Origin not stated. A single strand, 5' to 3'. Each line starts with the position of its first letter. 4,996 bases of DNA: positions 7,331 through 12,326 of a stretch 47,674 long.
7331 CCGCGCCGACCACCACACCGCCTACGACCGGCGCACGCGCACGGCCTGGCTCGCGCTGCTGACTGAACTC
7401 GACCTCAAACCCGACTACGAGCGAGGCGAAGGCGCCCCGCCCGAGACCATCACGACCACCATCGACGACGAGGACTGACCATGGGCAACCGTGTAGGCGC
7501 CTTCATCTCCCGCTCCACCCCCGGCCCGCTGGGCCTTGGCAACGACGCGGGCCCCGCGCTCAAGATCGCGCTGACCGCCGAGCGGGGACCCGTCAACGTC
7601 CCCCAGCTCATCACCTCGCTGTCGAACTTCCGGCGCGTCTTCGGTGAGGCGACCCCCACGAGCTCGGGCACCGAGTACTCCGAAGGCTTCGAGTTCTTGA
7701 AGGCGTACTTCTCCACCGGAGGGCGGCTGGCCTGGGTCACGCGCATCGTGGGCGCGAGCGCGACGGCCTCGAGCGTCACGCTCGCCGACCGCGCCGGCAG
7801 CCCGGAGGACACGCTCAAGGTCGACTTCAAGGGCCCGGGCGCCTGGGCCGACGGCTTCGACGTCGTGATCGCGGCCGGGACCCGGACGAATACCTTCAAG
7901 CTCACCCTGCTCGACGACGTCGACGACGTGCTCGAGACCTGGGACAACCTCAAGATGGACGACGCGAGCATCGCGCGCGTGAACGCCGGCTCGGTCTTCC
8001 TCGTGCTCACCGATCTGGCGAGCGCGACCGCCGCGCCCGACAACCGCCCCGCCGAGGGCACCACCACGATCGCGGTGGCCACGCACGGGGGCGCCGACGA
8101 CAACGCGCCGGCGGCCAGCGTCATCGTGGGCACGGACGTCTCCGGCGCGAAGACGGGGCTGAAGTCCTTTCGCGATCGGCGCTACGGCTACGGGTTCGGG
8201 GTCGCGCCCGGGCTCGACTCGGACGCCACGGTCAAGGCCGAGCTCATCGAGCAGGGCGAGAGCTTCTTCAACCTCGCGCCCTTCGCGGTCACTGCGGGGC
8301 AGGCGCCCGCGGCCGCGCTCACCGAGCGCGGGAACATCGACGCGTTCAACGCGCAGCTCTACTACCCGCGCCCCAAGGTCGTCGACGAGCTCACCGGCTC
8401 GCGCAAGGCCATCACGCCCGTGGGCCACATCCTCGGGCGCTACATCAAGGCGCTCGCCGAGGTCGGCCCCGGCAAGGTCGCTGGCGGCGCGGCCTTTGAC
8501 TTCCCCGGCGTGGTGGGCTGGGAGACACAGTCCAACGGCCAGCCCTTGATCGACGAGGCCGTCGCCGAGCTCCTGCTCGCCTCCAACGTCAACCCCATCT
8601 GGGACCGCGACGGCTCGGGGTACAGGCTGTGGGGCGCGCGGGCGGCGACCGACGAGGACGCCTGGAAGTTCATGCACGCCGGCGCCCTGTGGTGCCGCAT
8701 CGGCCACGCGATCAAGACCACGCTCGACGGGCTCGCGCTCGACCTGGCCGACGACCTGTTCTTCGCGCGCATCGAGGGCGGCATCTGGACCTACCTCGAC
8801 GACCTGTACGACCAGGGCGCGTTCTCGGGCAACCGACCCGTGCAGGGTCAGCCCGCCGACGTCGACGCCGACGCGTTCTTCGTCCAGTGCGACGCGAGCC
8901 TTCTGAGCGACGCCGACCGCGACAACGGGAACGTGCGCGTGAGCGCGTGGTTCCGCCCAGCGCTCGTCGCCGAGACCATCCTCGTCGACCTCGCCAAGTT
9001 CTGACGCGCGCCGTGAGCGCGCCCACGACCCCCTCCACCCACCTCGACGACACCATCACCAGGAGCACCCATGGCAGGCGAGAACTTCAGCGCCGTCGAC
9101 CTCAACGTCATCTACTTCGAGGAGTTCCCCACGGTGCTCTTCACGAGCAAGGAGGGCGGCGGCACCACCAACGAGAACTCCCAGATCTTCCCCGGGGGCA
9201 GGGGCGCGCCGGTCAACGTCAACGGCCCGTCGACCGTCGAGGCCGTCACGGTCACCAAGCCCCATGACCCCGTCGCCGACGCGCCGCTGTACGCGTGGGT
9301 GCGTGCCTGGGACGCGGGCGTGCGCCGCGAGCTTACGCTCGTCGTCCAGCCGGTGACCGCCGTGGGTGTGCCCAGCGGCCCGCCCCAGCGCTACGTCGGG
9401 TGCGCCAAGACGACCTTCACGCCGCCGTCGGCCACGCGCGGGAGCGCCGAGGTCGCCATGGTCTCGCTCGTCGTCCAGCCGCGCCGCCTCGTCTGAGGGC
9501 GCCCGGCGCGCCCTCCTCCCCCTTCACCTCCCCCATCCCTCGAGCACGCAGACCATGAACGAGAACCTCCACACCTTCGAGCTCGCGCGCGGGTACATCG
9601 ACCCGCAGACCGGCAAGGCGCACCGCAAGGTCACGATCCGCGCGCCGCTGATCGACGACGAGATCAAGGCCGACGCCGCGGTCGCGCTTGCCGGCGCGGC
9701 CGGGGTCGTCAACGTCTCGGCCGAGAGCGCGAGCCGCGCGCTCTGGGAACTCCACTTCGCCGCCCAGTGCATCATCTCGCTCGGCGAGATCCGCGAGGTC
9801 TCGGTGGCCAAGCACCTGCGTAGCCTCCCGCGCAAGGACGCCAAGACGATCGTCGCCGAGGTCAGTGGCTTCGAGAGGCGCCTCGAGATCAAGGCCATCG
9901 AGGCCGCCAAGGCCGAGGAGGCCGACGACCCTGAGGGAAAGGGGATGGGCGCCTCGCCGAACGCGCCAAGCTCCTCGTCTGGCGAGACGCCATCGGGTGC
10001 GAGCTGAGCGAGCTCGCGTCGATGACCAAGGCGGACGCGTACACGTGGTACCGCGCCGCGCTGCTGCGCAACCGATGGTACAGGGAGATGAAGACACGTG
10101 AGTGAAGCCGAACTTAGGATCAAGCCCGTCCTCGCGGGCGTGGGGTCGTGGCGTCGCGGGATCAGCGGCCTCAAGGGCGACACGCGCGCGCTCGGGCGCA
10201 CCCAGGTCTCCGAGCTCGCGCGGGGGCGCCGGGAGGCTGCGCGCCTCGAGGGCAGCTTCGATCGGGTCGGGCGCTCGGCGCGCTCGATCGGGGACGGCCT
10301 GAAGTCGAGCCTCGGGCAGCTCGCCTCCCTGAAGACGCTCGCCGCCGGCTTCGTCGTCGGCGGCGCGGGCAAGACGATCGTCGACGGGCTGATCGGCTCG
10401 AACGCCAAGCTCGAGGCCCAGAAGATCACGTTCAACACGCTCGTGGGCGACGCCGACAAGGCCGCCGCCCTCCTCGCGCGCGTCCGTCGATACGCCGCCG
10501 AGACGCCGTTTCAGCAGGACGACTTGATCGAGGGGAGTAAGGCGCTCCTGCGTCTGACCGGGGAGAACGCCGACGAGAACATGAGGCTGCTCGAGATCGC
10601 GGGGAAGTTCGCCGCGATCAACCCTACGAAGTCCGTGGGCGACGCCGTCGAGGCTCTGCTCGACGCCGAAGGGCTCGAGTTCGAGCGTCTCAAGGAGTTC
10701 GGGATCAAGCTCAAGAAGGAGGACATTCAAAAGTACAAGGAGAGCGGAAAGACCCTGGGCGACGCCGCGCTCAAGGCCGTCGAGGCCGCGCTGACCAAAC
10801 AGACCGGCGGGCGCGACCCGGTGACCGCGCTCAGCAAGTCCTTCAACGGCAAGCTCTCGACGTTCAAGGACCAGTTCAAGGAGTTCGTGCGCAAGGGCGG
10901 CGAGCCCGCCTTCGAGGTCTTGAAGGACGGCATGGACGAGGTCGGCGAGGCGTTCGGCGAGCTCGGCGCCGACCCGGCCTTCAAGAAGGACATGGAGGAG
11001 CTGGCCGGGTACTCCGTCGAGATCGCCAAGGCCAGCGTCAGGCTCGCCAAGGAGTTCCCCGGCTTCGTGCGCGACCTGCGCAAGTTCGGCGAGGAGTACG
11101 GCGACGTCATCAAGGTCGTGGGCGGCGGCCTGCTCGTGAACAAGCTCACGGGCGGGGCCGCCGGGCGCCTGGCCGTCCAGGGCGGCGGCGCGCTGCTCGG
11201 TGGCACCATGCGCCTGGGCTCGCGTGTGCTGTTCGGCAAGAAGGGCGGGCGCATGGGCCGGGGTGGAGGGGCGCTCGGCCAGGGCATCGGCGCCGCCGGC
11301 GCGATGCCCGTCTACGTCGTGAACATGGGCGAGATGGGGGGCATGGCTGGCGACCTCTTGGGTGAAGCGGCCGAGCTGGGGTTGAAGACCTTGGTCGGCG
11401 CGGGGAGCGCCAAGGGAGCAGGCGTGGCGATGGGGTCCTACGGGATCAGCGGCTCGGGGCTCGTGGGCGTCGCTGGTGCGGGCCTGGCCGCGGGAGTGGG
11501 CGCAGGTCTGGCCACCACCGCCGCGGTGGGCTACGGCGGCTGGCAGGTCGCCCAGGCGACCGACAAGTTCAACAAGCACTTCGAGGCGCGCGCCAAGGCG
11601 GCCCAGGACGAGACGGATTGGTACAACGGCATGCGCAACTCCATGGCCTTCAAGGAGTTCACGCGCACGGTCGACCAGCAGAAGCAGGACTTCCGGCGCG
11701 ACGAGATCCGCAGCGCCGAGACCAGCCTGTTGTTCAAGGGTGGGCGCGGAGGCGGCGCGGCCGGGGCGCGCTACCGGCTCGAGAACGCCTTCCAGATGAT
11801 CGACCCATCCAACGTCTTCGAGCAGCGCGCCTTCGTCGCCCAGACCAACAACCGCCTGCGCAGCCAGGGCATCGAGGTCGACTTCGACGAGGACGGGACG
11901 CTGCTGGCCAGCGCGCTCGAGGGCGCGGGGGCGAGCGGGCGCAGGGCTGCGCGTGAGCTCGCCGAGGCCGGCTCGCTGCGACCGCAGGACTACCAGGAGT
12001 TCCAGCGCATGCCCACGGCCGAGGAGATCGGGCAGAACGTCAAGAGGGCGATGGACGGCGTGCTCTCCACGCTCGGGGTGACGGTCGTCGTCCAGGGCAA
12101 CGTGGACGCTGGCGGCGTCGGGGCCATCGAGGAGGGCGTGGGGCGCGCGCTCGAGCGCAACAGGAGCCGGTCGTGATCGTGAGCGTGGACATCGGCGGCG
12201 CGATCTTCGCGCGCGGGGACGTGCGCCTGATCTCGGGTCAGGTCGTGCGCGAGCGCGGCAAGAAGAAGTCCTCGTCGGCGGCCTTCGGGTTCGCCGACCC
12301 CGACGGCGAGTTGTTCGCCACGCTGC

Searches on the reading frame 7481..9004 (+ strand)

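Call 27: search_protein_families(library=phrogs, proteins=[window:7481-9004:+], max_evalue=0.00001)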
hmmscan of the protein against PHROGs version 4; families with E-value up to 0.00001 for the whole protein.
window:7481-9004:+ (507 aa): 2 families
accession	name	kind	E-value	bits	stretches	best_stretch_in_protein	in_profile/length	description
phrog_23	-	tail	3.9e-32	112.6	1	29-502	49-458/496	tail sheath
phrog_17610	-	tail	4.2e-14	52.3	1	291-505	907-1105/1135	tail sheath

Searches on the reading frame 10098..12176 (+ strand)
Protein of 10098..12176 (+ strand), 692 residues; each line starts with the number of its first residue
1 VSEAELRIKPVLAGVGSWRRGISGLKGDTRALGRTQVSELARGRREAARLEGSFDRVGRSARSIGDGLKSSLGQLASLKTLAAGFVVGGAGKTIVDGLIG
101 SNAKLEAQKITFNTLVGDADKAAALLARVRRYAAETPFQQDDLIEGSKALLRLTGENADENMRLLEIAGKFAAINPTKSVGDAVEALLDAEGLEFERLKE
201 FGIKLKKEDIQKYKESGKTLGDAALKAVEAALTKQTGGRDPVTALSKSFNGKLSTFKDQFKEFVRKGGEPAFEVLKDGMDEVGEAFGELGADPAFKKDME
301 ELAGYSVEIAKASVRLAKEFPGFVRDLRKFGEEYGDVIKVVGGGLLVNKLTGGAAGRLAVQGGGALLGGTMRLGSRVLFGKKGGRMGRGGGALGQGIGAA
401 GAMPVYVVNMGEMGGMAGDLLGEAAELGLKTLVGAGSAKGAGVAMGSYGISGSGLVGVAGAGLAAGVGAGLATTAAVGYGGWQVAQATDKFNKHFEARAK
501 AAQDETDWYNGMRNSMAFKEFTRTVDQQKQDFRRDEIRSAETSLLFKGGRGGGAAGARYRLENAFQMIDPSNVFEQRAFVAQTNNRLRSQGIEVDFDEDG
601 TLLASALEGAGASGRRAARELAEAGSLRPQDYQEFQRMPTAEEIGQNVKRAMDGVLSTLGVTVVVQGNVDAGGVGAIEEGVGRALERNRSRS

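Call 27: search_protein_families(library=phrogs, proteins=[window:10098-12176:+], max_evalue=0.00001)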
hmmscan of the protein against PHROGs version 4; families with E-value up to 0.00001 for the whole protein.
window:10098-12176:+ (692 aa): 5 families
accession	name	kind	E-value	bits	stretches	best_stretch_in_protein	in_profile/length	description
phrog_973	-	tail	1.1e-16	61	1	42-557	78-547/1465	tail length tape measure protein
phrog_23574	-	tail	4e-15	55.2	1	60-282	291-499/1441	tail length tape measure protein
phrog_5062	-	tail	2.6e-14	54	1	62-276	126-340/753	tail length tape measure protein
phrog_26804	-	unknown function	1.2e-12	47.4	1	82-269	128-315/1066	-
phrog_9959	-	tail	8.7e-08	31.2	1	45-152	21-125/1708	tail length tape measure protein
